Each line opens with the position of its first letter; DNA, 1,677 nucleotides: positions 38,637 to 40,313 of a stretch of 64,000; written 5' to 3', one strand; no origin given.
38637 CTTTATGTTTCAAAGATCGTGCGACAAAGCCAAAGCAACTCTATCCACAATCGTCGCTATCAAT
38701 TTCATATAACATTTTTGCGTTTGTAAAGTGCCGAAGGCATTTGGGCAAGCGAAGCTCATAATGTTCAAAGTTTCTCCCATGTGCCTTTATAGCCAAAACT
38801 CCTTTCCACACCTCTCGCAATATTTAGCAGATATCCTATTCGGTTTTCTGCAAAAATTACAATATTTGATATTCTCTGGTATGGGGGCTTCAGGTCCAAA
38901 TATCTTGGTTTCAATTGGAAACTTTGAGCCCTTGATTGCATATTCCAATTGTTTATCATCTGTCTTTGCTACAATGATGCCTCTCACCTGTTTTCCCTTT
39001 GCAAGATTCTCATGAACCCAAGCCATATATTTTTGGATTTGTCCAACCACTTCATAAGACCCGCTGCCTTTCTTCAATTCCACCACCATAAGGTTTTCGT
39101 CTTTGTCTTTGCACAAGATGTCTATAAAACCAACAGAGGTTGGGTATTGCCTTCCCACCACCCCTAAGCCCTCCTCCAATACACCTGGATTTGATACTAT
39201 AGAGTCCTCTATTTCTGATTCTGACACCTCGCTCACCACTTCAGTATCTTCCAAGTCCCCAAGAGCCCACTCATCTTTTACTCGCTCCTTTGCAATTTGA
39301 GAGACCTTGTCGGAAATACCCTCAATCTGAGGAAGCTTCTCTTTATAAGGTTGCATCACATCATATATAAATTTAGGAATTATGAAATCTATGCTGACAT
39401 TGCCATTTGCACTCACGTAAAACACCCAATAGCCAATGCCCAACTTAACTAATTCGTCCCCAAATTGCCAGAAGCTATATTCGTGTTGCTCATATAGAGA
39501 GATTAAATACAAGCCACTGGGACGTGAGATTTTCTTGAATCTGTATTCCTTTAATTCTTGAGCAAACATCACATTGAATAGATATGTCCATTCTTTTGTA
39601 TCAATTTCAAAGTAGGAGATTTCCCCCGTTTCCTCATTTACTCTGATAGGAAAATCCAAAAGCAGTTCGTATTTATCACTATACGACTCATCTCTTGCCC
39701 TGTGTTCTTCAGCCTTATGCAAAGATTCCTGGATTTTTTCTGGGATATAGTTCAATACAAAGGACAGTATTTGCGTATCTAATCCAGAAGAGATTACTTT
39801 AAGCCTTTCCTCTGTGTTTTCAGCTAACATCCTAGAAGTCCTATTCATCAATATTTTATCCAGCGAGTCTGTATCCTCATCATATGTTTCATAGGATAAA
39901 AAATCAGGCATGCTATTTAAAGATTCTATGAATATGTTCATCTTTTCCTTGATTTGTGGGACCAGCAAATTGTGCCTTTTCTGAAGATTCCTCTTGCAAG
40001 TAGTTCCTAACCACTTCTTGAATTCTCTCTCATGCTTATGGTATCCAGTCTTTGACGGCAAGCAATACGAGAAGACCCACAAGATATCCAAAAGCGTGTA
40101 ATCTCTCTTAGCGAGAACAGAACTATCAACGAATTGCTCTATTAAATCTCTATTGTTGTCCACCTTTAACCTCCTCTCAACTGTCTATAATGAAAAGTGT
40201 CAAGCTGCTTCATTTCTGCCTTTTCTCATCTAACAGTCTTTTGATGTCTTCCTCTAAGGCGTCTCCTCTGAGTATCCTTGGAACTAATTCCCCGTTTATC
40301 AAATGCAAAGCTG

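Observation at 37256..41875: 4.2-kb five-gene islet inserted at the sufBD/moaE junction, bracketed by a duplicated junction with a 47-bp perfect core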

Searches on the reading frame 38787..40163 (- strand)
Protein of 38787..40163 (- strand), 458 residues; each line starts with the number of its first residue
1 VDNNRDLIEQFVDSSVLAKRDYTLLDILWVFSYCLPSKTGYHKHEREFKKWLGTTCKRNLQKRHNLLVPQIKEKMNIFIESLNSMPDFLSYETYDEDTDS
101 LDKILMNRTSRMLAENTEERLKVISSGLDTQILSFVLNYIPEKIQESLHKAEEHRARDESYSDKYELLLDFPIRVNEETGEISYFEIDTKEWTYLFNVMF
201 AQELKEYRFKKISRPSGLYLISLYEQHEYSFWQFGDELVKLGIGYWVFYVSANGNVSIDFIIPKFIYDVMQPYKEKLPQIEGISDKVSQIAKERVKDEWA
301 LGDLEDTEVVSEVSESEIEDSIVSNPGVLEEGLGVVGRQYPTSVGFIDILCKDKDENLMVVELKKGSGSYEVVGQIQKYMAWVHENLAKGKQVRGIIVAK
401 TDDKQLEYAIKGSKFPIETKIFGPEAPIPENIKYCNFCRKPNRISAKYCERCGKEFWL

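Call 6: search_protein_families(library=pfam, proteins=[window:38787-40163:-], max_evalue=0.1)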
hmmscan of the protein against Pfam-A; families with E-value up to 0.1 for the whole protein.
window:38787-40163:- (458 aa): 7 families
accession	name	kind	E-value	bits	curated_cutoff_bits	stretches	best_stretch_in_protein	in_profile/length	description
PF01939.22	NucS_C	-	1.3e-18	67.6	24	1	314-403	1-89/124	Endonuclease NucS C-terminal domain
PF06250.17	YhcG_C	-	1.6e-07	31.8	32.5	1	293-418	2-136/157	YhcG PDDEXK nuclease domain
PF13240.11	Zn_Ribbon_1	-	0.0035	17.5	25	1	434-455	1-22/23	zinc-ribbon domain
PF08519.17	RFC1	-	0.0074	16.8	23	1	12-63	7-60/158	Replication factor RFC1 C terminal domain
PF17032.10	Zn_ribbon_15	-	0.029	15.6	28.9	1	431-453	51-73/73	zinc-ribbon family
PF18912.6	DZR_2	-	0.046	14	27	1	428-456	17-46/56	Double zinc ribbon domain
PF12773.13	DZR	-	0.05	14.2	27.3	1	435-455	1-21/45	Double zinc ribbon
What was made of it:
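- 38787..40163 (-): g3: 458-aa fusion of an unknown helical/mixed N-domain (1-290), a NucS/EndoMS-type PD-(D/E)xK nuclease domain and a C-terminal zinc ribbon. Pfam NucS_C 1.3e-18 (call 6).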

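Call 7: search_protein_families(library=padloc, proteins=[window:38787-40163:-], max_evalue=0.1)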
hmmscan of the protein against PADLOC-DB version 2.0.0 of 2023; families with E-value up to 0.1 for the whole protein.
window:38787-40163:- (458 aa): 16 families
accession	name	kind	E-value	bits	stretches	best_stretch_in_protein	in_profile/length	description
PDLC04824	PDC-S02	-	1.4e-24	84.8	1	330-411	206-289/308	-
PDLC04799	PDC-S02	-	1.6e-20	71.4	1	330-410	206-288/308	-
PDLC04916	PDC-S11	-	2.5e-16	57.7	1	311-411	21-120/358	-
PDLC04810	PDC-S02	-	2e-12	45.1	1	284-433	179-337/355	-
PDLC04831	PDC-S02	-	3.3e-11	41.3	1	284-431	166-322/346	-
PDLC04813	PDC-S02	-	1.1e-09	36.4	1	291-433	4-155/175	-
PDLC04795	PDC-S02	-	2.1e-09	35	1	284-430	179-334/357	-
PDLC04803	PDC-S02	-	7.9e-08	30.3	1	285-433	94-251/269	-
PDLC04944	PDC-S18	-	1.8e-07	28.8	1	313-387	21-96/307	-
PDLC04915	PDC-S11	-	6.7e-07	26.9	1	315-384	27-99/379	-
PDLC04910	PDC-S11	-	5.4e-05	20.6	1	316-382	28-96/359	-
PDLC04913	PDC-S11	-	0.00031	17.9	1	317-389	29-103/375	-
PDLC04807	PDC-S02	-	0.0016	15.7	1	356-414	252-313/351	-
PDLC04909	PDC-S11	-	0.0028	15.3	1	340-366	55-81/347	-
PDLC04798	PDC-S02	-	0.0066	14.6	1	357-419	119-184/222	-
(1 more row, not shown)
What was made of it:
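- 38787..40163 (-): PADLOC PDC-S02/S11 hits on the nuclease domain (call 7).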

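Call 53: find_homologous_proteins(query=window:38787-40163:-, max_evalue=0.001)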
Query window:38787-40163:- (458 aa): 109 proteins with E <= 0.001 among 4592 candidates.
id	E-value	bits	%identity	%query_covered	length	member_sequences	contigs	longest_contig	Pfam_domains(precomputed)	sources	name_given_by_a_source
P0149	0.0e+0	1044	100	100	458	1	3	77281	PF01939.22,PF06250.18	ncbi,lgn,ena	-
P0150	3.0e-244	829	82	100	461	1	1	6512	PF01939.22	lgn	-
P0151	9.0e-235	798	79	100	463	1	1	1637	PF01939.22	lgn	-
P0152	1.2e-232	791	78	100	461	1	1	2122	PF13240.12,PF01939.22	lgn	-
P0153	2.9e-221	753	75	100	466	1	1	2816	PF01939.22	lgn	-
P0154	1.8e-209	714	72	100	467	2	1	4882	PF01939.22,PF06250.18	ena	-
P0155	4.0e-208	710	70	100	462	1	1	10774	PF13240.12,PF01939.22,PF06250.18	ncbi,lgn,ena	-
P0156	5.2e-197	673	65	100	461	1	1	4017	PF01939.22,PF06250.18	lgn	-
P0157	1.4e-186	639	67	100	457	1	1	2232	PF01939.22,PF06250.18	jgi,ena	-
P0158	2.0e-185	635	62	99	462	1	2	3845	PF13240.12,PF01939.22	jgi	jgi:hypothetical protein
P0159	2.1e-183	628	62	99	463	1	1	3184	PF13240.12,PF01939.22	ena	-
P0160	2.9e-182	625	62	99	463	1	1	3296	PF13240.12,PF01939.22,PF06250.18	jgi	-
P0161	8.1e-182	623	61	100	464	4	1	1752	PF13240.12,PF01939.22,PF06250.18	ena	-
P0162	2.0e-180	619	61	99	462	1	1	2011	PF01939.22,PF06250.18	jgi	jgi:hypothetical protein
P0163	2.6e-180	618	61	99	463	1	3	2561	PF13240.12,PF01939.22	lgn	-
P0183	4.9e-155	535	53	100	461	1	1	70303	PF13240.12,PF01939.22,PF06250.18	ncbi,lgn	-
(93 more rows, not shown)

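Call 54: find_encoding_contigs(protein=P0155, flank=6000, max_places=3)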
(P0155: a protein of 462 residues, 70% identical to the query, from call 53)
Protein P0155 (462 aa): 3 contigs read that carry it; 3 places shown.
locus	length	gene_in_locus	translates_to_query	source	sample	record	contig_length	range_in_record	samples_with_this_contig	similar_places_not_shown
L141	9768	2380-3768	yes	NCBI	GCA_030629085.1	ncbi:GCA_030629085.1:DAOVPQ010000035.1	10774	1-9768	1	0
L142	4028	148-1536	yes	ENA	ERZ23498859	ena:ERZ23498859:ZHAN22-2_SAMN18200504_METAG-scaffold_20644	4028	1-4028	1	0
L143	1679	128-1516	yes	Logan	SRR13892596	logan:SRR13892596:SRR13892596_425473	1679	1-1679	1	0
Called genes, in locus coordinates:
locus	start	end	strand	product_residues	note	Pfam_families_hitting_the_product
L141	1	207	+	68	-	?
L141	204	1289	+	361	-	PF12679:ABC2_membrane_2, PF12698:ABC2_membrane_3, PF01061:ABC2_membrane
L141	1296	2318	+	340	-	PF01008:IF-2B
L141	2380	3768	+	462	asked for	PF01939:NucS_C, PF06250:YhcG_C (weak), PF13240:Zn_Ribbon_1 (weak)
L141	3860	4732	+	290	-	PF01048:PNP_UDP_1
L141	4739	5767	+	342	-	-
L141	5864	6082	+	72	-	PF20095:DUF6485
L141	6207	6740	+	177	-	PF03266:NTPase_1, PF13245:AAA_19 (weak)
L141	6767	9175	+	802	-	PF01074:Glyco_hydro_38N, PF03065:Glyco_hydro_57 (weak), PF09261:Alpha-mann_mid, PF07748:Glyco_hydro_38C, PF17677:Glyco_hydro38C2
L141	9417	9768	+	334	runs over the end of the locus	-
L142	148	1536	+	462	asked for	PF01939:NucS_C, PF06250:YhcG_C (weak), PF13240:Zn_Ribbon_1 (weak)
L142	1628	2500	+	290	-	PF01048:PNP_UDP_1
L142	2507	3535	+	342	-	-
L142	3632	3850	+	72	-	PF20095:DUF6485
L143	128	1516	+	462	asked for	PF01939:NucS_C, PF06250:YhcG_C (weak), PF13240:Zn_Ribbon_1 (weak)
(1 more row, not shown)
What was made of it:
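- g3 relatives occur among housekeeping genes (call 54).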

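Call 55: find_encoding_contigs(protein=P0183, flank=6000, max_places=3)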
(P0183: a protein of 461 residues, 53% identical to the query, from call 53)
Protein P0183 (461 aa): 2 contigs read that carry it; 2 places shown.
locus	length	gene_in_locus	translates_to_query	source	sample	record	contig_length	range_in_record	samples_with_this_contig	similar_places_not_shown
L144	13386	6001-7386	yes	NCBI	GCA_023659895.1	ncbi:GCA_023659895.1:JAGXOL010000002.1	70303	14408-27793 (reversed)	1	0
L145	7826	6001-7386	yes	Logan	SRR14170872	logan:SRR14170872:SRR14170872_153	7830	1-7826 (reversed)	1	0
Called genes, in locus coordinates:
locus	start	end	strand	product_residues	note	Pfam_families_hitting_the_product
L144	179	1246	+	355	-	PF03463:eRF1_1, PF18854:baeRF_family10, PF03464:eRF1_2, PF18859:acVLRF1, PF03465:eRF1_3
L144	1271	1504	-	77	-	PF01780:Ribosomal_L37ae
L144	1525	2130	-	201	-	PF00227:Proteasome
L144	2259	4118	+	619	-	PF17214:KH_TffA, PF23023:Anti-Pycsar_Apyc1 (weak), PF00753:Lactamase_B, PF16661:Lactamase_B_6, PF12706:Lactamase_B_2 (weak), PF10996:Beta-Casp, PF07521:RMMBL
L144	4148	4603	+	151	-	PF08069:Ribosomal_S13_N, PF00312:Ribosomal_S15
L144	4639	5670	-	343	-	-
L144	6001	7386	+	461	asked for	PF06250:YhcG_C, PF01939:NucS_C, PF13240:Zn_Ribbon_1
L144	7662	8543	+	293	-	PF01609:DDE_Tnp_1, PF13612:DDE_Tnp_1_3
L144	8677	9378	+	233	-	PF08378:NERD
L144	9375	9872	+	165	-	-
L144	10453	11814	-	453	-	-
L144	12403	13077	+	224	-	PF00004:AAA (weak), PF13177:DNA_pol3_delta2, PF25361:AAA_lid_RFC1 (weak), PF21960:RCF1-5-like_lid (weak), PF16193:AAA_assoc_2 (weak)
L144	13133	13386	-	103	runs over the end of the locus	PF01035:DNA_binding_1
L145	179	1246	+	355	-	PF03463:eRF1_1, PF18854:baeRF_family10, PF03464:eRF1_2, PF18859:acVLRF1, PF03465:eRF1_3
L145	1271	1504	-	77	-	PF01780:Ribosomal_L37ae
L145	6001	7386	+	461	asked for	PF06250:YhcG_C, PF01939:NucS_C, PF13240:Zn_Ribbon_1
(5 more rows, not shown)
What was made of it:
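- g3 homologs often sit alone among housekeeping genes (calls 54, 55), so the g2-g3 link may be mere adjacency.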

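Call 70: search_protein_families(library=ncbifam, proteins=[window:38787-40163:-], max_evalue=0.01)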
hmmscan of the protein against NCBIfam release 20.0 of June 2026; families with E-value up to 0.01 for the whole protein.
window:38787-40163:- (458 aa): 2 families
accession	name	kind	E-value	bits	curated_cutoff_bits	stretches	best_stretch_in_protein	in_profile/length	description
NF003270.0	PRK04247.1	equivalog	1.6e-22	79.7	216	1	305-400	119-214/250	endonuclease NucS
NF002876.0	PRK03298.1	equivalog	2.5e-11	43.4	252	1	305-401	95-189/224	endonuclease NucS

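Call 71: search_protein_families(library=phrogs, proteins=[window:38787-40163:-], max_evalue=0.01)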
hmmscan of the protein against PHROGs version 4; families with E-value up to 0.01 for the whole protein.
window:38787-40163:- (458 aa): 3 families
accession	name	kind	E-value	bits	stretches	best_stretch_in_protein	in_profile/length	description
phrog_36793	-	unknown function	6.4e-07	29.7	1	306-424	182-293/321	-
phrog_22762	-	unknown function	2.2e-05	24.9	1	284-418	162-305/343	-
phrog_6203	-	unknown function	0.0056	16.3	0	345-400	521-581/644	-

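Call 75: predict_structure(alignment_id=A9)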
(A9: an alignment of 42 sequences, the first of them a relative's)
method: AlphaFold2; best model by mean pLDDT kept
length: 458 residues; sequences in the alignment: 42
mean_pLDDT: 83.8   pTM: 0.63
mean pLDDT of the five models: 83.8, 83.5, 83.3, 82.8, 81.1
residues with pLDDT >= 90: 237; 70-90: 146; 50-70: 35; < 50: 40
segments of 3 or more residues with pLDDT < 50: 213-226, 296-312, 424-429
pLDDT, mean of each block of 10 residues (from residue 1): 81 95 97 94 91 94 92 94 91 94 95 95 89 95 96 95 93 91 95 91 80 44 53 95 96 89 97 88 86 57 31 62 76 86 89 92 79 91 91 89 82 87 51 71 67 59
secondary structure, 60 per line:
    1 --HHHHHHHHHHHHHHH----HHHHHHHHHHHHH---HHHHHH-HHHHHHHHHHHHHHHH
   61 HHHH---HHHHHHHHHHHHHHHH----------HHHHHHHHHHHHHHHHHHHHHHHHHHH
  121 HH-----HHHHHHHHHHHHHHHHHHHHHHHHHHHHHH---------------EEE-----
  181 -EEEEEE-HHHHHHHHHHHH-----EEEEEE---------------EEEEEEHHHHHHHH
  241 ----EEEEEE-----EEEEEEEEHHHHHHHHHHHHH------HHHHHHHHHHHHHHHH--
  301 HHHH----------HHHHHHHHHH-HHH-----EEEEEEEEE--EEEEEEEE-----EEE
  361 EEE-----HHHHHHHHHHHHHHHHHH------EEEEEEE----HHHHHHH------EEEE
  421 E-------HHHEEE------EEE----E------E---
elements in order: H3-17 H22-34 H38-43 H45-64 H68-83 H94-122 H128-157 E173-175 E182-187 H189-200 E206-211 E227-232 H233-240 E245-250 E256-263 H264-276 H283-298 H301-304 H315-324 E334-342 E345-352 E358-363 H369-386 E393-399 H404-410 E417-421 E432-434 E441-443

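Call 78: fold_search(model_id=the predicted structure, library=pdb)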
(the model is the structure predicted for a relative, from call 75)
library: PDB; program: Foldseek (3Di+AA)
matches with E <= 10: 648; with E <= 0.001: 5
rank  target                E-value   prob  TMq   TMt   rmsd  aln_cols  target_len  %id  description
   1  2vld_A                4.3e-07  1.00  0.22  0.43   2.3       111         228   31  crystal structure of a repair endonuclease from Pyrococcus abyssi (released 2009-05-19)
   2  5gke_A                8.1e-07  1.00  0.22  0.41   3.2       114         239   28  Structure of EndoMS-dsDNA1 complex (released 2016-11-02)
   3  2vld_B                9.5e-07  1.00  0.22  0.44   2.2       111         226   32  crystal structure of a repair endonuclease from Pyrococcus abyssi (released 2009-05-19)
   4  5gkj_B                3.5e-05  1.00  0.22  0.41   3.4       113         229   28  Structure of EndoMS in apo form (released 2016-11-02)
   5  5gkj_A                3.1e-04  1.00  0.19  0.38   5.2       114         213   24  Structure of EndoMS in apo form (released 2016-11-02)
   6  8q44_B                2.1e-02  0.91  0.15  0.16  15.8       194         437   13  Crystal structure of cA4-bound Can2 (E364R) in complex with oligo-T DNA (released 2023-11-22)
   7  6xl1_A                2.3e-02  0.99  0.16  0.19   6.0       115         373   15  crystal structure of cA4-activated Card1(D294N) (released 2020-12-30)
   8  8q3k_E                4.4e-02  0.91  0.13  0.25   7.6       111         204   14  The open state of the ASFV apo-RNA polymerase (released 2024-02-14)
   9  6wxw_A                5.8e-02  0.98  0.17  0.20   5.1       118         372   17  crystal structure of apo Card1 (released 2020-12-30)
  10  8q43_A                6.1e-02  0.75  0.15  0.17  16.2       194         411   13  Crystal structure of cA4-bound Can2 (E341A) in complex with oligo-C DNA (released 2023-11-22)
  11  8q3z_A                6.1e-02  0.66  0.14  0.15  15.8       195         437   14  Crystal structure of cA4-bound Can2 from Thermoanaerobacter brockii (released 2023-11-22)
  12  8q41_B                6.4e-02  0.75  0.15  0.16  16.5       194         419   13  Crystal structure of Can2 (E341A) bound to cA4 and TTTAAA ssDNA (released 2023-11-22)
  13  8q3b_E                7.1e-02  0.91  0.13  0.25   7.4       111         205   14  The closed state of the ASFV apo-RNA polymerase (released 2024-02-14)
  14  4dav_A                7.9e-02  0.98  0.17  0.30   5.1       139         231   13  The structure of Pyrococcus Furiosus SfsA in complex with DNA (released 2014-10-01)
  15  8q42_B                8.4e-02  0.66  0.14  0.15  15.8       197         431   14  Crystal structure of cA4-bound Can2 (E341A) in complex with oligo-A DNA (released 2023-11-22)
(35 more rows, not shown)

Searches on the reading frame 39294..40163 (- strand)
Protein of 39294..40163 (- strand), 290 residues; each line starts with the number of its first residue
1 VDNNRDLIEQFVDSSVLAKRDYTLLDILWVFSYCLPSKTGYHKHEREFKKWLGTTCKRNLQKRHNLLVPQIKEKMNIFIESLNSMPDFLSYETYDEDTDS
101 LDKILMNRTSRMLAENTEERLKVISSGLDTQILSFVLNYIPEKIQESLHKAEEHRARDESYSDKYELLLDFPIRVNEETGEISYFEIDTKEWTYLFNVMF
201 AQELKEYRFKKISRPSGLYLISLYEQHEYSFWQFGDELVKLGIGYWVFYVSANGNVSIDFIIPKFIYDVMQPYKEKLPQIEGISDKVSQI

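Call 92: search_protein_families(library=pfam, proteins=[window:39294-40163:-], max_evalue=5)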
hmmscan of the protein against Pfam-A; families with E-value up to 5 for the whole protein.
window:39294-40163:- (290 aa): 2 families
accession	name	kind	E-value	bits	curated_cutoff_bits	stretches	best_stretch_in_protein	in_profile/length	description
PF08519.17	RFC1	-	0.0028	18.2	23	1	12-63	7-60/158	Replication factor RFC1 C terminal domain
PF19999.4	fvmX3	-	0.16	12.5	27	1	174-190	8-24/85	FtsH ternary system domain X3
